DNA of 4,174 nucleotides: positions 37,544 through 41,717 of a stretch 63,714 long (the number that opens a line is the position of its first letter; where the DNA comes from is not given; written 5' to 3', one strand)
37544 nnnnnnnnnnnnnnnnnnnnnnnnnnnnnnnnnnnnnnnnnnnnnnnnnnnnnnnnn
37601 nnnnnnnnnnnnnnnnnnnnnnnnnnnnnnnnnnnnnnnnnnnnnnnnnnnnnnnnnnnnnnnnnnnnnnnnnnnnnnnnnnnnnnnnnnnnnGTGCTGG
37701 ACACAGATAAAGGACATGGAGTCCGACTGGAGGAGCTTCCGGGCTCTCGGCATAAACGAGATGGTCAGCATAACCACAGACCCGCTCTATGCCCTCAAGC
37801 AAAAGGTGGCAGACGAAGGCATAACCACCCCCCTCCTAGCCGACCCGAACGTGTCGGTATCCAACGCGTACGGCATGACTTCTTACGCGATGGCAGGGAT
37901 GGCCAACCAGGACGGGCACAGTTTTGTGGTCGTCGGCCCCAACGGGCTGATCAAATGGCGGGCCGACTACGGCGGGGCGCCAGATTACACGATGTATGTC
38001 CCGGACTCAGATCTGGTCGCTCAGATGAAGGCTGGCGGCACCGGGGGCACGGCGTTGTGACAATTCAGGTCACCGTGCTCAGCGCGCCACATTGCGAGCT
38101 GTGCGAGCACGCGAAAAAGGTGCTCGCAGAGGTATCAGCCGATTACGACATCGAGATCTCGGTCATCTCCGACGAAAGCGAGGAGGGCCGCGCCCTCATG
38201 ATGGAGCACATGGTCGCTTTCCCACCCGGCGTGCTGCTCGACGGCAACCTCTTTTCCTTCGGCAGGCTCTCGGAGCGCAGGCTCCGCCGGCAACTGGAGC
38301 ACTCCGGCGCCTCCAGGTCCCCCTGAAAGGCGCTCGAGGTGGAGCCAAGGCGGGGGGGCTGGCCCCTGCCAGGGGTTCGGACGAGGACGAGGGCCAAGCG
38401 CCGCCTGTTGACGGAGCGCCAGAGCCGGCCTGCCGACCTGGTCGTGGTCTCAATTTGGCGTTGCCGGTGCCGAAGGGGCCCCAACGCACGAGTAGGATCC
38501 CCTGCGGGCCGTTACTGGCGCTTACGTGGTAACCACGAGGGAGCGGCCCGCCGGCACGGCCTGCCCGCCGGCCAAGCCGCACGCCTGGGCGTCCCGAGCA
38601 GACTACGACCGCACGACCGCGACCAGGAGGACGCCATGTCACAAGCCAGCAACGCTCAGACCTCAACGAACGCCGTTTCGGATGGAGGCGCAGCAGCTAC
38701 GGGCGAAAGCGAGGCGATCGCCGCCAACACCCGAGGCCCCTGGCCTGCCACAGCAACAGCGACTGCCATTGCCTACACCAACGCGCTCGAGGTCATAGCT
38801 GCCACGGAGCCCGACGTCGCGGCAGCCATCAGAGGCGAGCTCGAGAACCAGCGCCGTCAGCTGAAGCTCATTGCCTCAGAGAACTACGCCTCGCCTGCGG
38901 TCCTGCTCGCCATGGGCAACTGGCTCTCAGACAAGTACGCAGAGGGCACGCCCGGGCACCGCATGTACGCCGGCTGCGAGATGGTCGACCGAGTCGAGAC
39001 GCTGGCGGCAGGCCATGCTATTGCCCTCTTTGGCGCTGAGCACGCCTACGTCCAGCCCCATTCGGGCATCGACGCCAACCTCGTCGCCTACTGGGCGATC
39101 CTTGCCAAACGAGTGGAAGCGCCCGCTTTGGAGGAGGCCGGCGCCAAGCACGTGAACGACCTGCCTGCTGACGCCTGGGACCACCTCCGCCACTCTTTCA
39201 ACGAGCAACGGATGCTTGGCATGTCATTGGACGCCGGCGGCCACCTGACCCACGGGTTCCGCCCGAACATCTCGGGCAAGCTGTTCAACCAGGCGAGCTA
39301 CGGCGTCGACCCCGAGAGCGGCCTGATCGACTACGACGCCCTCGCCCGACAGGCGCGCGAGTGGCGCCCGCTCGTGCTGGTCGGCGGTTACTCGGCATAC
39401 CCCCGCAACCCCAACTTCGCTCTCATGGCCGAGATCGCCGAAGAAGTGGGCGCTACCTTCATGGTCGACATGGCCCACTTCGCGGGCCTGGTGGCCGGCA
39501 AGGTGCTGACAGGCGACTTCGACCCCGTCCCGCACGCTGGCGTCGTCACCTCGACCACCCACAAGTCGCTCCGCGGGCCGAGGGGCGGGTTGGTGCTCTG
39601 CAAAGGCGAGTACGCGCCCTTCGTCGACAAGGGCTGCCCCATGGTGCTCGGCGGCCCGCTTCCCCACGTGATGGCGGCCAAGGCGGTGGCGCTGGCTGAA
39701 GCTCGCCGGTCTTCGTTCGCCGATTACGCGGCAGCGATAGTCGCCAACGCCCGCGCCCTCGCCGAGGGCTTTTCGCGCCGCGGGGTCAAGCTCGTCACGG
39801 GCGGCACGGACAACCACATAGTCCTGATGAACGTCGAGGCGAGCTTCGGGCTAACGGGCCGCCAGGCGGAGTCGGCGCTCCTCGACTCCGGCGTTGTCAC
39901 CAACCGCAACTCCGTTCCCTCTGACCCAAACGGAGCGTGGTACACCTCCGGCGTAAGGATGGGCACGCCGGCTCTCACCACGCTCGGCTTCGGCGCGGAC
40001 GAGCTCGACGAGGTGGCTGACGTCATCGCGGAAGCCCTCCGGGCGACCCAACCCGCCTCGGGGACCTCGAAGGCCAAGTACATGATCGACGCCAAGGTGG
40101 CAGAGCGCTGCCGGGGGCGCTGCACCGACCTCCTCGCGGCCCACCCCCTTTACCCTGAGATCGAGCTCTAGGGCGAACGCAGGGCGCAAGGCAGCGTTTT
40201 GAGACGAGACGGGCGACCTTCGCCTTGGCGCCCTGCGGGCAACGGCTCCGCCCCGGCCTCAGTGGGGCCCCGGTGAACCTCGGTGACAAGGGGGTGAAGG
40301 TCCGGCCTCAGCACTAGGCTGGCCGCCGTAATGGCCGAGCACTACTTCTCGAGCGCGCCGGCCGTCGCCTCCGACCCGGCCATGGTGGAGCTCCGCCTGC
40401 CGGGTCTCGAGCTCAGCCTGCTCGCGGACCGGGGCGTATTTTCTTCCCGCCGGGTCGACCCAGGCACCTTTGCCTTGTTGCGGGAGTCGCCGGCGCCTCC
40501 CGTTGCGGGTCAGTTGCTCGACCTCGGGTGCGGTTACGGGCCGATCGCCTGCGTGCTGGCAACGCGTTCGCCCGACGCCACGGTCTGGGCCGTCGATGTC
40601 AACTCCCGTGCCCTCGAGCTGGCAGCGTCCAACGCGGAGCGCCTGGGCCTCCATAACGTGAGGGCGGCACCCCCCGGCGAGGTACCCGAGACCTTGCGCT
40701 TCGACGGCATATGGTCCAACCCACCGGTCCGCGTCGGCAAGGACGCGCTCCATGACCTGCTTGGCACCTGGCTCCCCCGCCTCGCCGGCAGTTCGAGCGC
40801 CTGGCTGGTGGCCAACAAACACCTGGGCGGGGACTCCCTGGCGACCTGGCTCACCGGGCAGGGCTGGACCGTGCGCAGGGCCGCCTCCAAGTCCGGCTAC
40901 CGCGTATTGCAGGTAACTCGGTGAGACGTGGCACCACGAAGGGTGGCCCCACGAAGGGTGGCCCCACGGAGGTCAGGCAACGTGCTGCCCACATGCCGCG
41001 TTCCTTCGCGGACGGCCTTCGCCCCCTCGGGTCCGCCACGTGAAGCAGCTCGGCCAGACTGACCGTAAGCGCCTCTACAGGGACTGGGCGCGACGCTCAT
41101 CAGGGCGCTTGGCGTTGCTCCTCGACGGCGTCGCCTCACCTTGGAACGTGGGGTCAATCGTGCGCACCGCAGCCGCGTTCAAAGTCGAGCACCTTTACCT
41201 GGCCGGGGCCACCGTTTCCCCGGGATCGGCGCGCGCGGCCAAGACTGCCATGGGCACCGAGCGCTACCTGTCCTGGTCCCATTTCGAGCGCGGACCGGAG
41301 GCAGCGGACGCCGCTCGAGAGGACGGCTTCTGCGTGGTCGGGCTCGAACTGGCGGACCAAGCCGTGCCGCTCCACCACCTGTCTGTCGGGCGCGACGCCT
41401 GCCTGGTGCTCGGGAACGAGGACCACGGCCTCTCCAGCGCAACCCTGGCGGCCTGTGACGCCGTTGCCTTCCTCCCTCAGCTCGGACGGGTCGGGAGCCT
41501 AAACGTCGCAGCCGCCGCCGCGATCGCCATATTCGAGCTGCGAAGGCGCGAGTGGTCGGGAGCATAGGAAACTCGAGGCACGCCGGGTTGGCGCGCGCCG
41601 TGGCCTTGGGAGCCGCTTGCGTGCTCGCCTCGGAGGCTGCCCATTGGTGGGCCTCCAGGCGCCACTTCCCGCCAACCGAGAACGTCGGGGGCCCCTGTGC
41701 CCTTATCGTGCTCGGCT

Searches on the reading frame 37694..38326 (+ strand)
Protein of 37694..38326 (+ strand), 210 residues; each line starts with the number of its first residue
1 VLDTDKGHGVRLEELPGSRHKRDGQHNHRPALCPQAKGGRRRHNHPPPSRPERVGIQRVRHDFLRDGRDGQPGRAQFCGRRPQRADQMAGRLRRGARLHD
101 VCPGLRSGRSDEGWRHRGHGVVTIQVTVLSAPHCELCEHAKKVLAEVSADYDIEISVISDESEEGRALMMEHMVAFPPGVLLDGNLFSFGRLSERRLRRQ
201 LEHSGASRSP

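Call 35: search_protein_families(library=pfam, proteins=[window:37694-38326:+], max_evalue=0.001)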
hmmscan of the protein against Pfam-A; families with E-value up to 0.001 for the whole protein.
window:37694-38326:+ (210 aa): 2 families
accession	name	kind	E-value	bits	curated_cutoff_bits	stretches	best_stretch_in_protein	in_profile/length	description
PF13192.12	Thioredoxin_3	-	1.3e-05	25.5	24.8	1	125-195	2-69/76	Thioredoxin domain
PF05768.20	Glrx-like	-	2.2e-05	25.2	26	1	125-201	1-76/77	Glutaredoxin-like domain (DUF836)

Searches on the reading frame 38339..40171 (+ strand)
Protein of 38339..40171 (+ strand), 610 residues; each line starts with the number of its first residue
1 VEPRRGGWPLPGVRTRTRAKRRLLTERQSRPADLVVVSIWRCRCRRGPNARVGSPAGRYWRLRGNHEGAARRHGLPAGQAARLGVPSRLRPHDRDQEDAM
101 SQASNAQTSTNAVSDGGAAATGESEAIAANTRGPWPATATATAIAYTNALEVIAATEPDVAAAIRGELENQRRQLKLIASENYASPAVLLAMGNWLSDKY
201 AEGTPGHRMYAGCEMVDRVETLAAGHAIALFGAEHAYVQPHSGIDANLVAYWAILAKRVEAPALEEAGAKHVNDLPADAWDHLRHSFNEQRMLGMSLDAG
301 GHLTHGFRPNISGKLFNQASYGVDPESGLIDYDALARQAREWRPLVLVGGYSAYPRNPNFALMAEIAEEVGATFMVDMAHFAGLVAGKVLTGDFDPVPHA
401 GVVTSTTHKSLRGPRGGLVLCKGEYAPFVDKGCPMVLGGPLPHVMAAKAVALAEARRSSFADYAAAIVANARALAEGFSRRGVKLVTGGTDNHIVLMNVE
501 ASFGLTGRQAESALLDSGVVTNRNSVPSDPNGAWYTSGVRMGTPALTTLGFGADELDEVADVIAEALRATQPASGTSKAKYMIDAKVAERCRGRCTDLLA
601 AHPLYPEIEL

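Call 31: find_encoding_contigs(protein=window:38339-40171:+, flank=10000, max_places=1)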
Protein window:38339-40171:+ (610 aa): no gene with exactly this product is on record in the collection.

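Call 35: search_protein_families(library=pfam, proteins=[window:38339-40171:+], max_evalue=0.001)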
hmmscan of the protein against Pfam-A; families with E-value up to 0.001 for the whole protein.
window:38339-40171:+ (610 aa): 1 family
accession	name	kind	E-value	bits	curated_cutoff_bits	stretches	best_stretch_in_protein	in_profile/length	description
PF00464.25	SHMT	-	5.4e-115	384.6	27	2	289-563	110-399/399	Serine hydroxymethyltransferase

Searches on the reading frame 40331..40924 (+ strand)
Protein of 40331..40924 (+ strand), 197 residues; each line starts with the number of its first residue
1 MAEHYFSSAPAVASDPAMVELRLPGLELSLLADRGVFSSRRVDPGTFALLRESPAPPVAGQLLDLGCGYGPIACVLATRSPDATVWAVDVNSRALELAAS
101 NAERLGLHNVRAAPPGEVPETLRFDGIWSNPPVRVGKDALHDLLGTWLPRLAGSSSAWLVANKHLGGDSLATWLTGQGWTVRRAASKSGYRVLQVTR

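Call 35: search_protein_families(library=pfam, proteins=[window:40331-40924:+], max_evalue=0.001)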
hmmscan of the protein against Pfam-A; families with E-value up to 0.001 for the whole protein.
window:40331-40924:+ (197 aa): 7 families
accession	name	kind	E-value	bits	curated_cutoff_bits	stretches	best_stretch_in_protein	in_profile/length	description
PF05175.20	MTS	-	4.1e-28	98.6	23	1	28-194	2-170/170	Methyltransferase small domain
PF13847.12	Methyltransf_31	-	5e-09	36.4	27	1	61-111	6-57/145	Methyltransferase domain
PF13649.12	Methyltransf_25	-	4.3e-08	34.2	27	1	63-112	2-50/97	Methyltransferase domain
PF08241.18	Methyltransf_11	-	1.1e-05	26.4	21.2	1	63-129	1-66/95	Methyltransferase domain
PF02390.23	Methyltransf_4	-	1.4e-05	25.1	24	1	62-112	5-55/173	Putative methyltransferase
PF08242.18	Methyltransf_12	-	3.5e-05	24.9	30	1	63-111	1-49/98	Methyltransferase domain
PF13489.12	Methyltransf_23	-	7.3e-05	23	27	1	49-127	13-85/164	Methyltransferase domain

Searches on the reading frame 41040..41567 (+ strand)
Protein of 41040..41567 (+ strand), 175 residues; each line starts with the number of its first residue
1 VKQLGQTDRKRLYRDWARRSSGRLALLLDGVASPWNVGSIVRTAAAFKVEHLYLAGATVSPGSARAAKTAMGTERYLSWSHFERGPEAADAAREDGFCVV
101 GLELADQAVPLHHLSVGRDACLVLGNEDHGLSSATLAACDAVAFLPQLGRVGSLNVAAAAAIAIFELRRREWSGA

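Call 35: search_protein_families(library=pfam, proteins=[window:41040-41567:+], max_evalue=0.001)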
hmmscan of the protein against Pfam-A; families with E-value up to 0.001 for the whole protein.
window:41040-41567:+ (175 aa): 1 family
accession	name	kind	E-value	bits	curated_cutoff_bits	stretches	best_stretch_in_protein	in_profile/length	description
PF00588.24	SpoU_methylase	-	3.3e-31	108.7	29.7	1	24-164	2-141/142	SpoU rRNA Methylase family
